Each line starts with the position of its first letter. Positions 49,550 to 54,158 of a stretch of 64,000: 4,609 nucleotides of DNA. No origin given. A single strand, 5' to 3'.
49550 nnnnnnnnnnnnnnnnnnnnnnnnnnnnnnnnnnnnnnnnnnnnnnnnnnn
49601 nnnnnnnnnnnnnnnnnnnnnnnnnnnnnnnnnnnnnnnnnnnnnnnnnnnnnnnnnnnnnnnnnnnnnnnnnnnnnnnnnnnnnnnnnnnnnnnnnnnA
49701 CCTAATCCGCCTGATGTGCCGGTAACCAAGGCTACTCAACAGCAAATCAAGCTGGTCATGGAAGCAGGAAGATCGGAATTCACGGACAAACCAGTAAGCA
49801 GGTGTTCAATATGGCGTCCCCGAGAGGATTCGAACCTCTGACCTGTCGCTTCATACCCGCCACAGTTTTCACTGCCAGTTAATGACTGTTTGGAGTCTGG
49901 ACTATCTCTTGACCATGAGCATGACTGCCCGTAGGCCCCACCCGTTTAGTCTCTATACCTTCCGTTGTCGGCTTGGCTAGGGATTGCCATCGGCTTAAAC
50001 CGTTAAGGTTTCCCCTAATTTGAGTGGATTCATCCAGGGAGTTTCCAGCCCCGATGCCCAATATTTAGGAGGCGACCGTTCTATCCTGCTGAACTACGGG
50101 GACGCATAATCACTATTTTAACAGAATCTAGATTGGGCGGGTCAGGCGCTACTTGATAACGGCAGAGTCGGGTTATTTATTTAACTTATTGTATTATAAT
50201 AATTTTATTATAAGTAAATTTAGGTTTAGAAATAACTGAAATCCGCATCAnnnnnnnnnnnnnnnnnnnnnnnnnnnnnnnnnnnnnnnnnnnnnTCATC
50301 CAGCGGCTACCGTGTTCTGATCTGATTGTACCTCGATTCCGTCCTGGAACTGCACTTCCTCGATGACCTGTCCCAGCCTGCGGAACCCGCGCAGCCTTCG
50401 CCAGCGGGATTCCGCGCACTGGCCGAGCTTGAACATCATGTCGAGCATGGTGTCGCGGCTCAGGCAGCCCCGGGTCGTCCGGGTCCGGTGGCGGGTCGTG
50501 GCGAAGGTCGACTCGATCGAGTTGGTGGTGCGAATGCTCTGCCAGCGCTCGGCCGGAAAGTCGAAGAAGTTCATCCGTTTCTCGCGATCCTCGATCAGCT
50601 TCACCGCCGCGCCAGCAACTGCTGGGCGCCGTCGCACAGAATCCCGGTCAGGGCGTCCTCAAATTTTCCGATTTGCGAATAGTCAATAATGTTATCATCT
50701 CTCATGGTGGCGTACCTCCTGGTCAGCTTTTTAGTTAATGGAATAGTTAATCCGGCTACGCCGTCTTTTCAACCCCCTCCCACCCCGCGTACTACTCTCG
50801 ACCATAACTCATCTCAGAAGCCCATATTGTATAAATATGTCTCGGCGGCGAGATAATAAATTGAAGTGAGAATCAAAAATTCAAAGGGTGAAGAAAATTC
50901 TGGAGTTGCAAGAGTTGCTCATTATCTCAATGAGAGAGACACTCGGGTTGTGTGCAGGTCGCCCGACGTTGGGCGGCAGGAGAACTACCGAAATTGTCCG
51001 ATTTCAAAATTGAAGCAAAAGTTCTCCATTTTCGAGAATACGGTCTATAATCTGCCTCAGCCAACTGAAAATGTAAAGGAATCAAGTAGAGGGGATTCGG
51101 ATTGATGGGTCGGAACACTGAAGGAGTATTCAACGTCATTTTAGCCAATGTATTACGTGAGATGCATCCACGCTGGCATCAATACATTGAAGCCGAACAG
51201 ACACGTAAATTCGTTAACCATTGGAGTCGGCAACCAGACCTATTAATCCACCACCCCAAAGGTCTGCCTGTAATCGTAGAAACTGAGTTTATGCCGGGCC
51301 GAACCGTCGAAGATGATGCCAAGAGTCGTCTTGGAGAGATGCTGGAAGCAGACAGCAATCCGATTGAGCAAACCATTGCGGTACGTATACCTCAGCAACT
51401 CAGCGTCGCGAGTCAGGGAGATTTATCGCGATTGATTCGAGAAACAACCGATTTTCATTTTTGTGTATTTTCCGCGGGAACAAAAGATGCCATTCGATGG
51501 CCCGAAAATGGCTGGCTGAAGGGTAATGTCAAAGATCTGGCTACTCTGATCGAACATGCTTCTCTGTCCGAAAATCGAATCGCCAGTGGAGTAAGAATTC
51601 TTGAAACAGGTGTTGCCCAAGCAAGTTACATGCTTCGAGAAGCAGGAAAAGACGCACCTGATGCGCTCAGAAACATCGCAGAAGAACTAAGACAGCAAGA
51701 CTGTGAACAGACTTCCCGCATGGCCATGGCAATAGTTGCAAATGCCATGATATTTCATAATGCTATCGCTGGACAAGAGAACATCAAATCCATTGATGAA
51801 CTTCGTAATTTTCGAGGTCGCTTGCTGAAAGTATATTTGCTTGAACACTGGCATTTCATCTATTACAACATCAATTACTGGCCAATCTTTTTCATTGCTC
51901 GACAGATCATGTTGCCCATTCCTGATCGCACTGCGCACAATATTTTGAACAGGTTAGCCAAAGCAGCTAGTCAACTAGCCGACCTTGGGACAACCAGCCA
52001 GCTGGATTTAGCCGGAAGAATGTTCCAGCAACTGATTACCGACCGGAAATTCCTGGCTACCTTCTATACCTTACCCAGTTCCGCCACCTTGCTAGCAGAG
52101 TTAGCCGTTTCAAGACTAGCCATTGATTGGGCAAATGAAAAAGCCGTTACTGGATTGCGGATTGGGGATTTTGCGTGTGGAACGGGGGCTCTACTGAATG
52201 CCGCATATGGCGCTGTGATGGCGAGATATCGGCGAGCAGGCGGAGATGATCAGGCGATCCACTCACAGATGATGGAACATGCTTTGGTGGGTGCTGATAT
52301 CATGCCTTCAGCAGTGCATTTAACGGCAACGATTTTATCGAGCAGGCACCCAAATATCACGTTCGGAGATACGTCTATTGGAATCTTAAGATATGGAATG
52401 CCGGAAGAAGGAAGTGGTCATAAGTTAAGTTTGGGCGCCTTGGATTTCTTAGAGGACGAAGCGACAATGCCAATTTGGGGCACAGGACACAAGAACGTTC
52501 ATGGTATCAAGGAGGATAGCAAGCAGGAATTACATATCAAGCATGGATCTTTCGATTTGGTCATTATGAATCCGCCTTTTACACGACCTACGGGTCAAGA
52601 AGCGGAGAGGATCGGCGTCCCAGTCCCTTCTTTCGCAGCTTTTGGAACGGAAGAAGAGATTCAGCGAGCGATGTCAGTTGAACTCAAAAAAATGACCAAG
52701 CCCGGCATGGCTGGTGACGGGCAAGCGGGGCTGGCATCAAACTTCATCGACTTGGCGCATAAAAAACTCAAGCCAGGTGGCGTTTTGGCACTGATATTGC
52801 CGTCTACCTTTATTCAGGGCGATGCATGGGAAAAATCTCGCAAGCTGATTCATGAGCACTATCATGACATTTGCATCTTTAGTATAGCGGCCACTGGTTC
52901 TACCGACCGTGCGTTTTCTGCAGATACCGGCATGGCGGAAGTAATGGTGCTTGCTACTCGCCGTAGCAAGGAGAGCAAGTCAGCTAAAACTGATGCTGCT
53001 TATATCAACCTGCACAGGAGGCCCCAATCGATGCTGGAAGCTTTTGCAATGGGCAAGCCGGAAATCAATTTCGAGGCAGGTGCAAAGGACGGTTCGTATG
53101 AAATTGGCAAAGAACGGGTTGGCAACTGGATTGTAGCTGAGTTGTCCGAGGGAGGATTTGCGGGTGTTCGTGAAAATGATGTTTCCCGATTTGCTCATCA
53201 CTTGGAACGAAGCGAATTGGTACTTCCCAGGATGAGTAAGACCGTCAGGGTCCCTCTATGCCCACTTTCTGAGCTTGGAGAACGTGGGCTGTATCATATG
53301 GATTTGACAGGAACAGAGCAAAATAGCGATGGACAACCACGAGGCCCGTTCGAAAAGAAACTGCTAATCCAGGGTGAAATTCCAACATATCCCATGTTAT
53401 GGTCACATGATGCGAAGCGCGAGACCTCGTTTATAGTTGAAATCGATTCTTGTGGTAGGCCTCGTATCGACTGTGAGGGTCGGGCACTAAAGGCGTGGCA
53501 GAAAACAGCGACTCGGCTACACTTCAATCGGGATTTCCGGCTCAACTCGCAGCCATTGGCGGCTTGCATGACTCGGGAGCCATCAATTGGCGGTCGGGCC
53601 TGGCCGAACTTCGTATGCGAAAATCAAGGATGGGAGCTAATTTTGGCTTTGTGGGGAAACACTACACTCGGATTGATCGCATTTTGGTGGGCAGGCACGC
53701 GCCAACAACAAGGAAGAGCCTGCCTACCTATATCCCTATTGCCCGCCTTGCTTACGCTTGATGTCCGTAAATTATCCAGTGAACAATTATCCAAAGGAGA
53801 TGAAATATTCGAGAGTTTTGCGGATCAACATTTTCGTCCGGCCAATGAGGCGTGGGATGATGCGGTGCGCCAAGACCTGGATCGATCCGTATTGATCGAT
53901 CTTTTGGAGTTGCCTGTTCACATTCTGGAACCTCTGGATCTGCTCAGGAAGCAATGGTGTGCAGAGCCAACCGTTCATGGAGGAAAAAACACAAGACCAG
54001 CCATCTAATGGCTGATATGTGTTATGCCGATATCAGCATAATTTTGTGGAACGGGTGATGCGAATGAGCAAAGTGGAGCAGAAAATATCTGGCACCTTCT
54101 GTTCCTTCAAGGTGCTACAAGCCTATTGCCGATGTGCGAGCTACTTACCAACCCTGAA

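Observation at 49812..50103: tRNA-Arg(CCU) gene split by a 215-nt ORF-less group I intron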

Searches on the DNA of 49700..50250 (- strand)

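Call 4: search_rna_families(source=window, start=49700, end=50250, threshold=evalue, max_evalue=10, show_alignments=5)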
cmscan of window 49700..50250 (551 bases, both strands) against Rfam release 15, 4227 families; matches with E-value up to 10: 1.
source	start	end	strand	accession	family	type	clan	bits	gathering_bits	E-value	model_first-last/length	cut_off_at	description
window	49882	50079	-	RF00028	Intron_gpI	Intron;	-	45.6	50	1.8e-10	1-253/253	no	Group I catalytic intron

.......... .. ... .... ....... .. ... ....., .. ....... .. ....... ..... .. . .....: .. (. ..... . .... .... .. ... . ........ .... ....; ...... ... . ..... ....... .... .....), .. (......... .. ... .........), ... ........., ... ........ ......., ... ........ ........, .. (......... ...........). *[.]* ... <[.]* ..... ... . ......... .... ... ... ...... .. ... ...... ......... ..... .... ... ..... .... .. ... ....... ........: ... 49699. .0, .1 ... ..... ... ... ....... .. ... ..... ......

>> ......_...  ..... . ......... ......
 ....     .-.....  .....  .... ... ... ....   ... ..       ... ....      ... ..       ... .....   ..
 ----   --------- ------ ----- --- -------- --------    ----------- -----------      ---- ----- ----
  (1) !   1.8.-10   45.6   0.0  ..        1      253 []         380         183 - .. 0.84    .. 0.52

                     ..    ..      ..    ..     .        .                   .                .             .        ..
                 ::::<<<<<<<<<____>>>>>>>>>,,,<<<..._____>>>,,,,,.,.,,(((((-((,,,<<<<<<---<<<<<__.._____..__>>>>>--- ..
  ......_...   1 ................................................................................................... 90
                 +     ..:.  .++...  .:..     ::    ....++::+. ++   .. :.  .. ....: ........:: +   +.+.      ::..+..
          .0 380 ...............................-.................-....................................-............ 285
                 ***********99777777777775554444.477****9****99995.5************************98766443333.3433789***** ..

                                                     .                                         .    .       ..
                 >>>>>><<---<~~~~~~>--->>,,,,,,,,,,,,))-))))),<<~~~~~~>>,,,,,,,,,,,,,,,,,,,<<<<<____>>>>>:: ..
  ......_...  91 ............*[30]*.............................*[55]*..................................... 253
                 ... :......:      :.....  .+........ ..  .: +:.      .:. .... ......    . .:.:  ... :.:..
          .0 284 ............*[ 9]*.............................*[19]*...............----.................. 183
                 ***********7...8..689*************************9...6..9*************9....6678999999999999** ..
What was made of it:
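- The Rfam score is sub-threshold (call 4).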

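Call 57: search_dna_similar(query=window:49812-50103:-, collection=plasmids, mode=distant, max_rows=12)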
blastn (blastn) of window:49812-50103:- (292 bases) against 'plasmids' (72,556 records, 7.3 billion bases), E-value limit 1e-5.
Records with a match: 6; places in all: 6; records where one place covers at least 80% of the query: 0.
Best place of each record, by identity: 60-80% 6.
By first word of the organism name: Bradyrhizobium 4; Tritonibacter 2.
By predicted mobility (MOB-suite, as given by PLSDB): conjugative 4; non-mobilizable 2.
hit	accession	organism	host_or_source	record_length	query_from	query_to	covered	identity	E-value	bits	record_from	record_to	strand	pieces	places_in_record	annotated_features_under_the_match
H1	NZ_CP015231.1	Tritonibacter mobilis F1926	cell culture,seawater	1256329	81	278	68%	67.8%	8e-8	65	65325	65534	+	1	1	record has no annotation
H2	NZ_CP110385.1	Tritonibacter mobilis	-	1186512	81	278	68%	67.8%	8e-8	65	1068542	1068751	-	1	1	record has no annotation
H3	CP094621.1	Bradyrhizobium sp. ISRA435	Arachis hypogaea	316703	80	216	47%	70.2%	9e-7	62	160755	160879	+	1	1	none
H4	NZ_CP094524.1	Bradyrhizobium sp. ISRA443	Arachis hypogaea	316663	80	216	47%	70.2%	9e-7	62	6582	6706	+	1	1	none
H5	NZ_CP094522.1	Bradyrhizobium sp. ISRA437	Arachis hypogaea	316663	80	216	47%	70.2%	9e-7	62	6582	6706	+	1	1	none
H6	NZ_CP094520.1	Bradyrhizobium sp. ISRA436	Arachis hypogaea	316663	80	216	47%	70.2%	9e-7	62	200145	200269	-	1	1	none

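Call 58: search_dna_similar(query=window:49812-50103:-, collection=phages, mode=distant, max_rows=12)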
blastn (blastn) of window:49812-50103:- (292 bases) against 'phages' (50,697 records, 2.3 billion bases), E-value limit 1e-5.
Records with a match: 2; places in all: 2; records where one place covers at least 80% of the query: 0.
Best place of each record, by identity: 80-90% 2.
By first word of the organism name: Gordonia 2.
By host as written in the record: Gordonia terrae 3612 2.
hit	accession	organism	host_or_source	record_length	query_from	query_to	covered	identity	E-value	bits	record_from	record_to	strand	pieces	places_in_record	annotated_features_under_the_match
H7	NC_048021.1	Gordonia phage Daredevil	Gordonia terrae 3612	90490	140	209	24%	81.4%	7e-9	66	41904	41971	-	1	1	none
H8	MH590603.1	Gordonia phage Daredevil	Gordonia terrae 3612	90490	140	209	24%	81.4%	7e-9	66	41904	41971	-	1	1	none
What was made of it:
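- Tried and rejected: Searches of plasmid and phage records found only distant core matches of 68-81% (calls 57, 58).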

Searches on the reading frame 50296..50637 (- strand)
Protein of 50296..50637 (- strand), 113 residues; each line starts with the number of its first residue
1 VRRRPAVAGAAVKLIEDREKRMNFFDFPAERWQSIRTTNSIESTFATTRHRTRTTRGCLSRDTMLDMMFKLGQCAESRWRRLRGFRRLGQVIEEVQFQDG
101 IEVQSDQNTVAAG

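Call 24: search_protein_families(library=ncbifam, proteins=[window:50296-50637:-], max_evalue=0.001)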
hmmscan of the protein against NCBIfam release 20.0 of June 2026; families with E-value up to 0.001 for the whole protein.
window:50296-50637:- (113 aa): 1 family
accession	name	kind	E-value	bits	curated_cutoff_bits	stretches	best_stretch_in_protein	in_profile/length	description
NF033543.2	transpos_IS256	equivalog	2.3e-12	46.5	150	1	9-69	271-332/338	IS256 family transposase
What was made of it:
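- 50296..50637 (-): Context, not part of the element: IS256-family transposase C-terminal fragment upstream of the tRNA. NCBIfam NF033543, E=2.3e-12, matching profile positions 271-332 of 338 only (call 24).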

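Call 25: search_protein_families(library=pfam, proteins=[window:50296-50637:-], max_evalue=0.01)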
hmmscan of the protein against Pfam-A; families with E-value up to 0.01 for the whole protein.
window:50296-50637:- (113 aa): 1 family
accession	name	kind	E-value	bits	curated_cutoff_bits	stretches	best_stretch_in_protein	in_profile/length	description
PF00872.24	Transposase_mut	-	0.00019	20.9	21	1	16-56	313-353/379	Transposase, Mutator family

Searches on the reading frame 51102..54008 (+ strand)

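Call 24: search_protein_families(library=ncbifam, proteins=[window:51102-54008:+], max_evalue=0.001)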
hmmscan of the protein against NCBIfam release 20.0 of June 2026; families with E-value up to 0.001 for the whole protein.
window:51102-54008:+ (968 aa): 4 families
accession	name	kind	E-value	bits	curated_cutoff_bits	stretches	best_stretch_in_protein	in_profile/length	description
NF033452.1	BREX_1_MTaseX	exception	3.2e-07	28.6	500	1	345-409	308-372/1210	BREX-1 system adenine-specific DNA-methyltransferase PglX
NF047738.1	antiphage_MADS2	equivalog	8.1e-05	21.1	720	1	353-587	334-536/654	methylation-associated defense system DNA methyltransferase MAD2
TIGR02987.1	met_A_Alw26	exception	0.00048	19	353.5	0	471-597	100-227/523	Alw26I/Eco31I/Esp3I family type II restriction adenine-specific DNA-methyltransferase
NF033455.1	BREX_6_MTaseX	exception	0.00059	17.4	900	0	347-412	325-396/1319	BREX-6 system adenine-specific DNA-methyltransferase PglX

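Call 25: search_protein_families(library=pfam, proteins=[window:51102-54008:+], max_evalue=0.01)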
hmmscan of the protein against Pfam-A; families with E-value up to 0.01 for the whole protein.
window:51102-54008:+ (968 aa): 2 families
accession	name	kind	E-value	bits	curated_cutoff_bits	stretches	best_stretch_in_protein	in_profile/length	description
PF07669.17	Eco57I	-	8.9e-09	36.1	25.3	1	395-590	3-160/171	Eco57I restriction-modification methylase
PF05175.20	MTS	-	0.005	16.9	23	0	479-497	94-112/170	Methyltransferase small domain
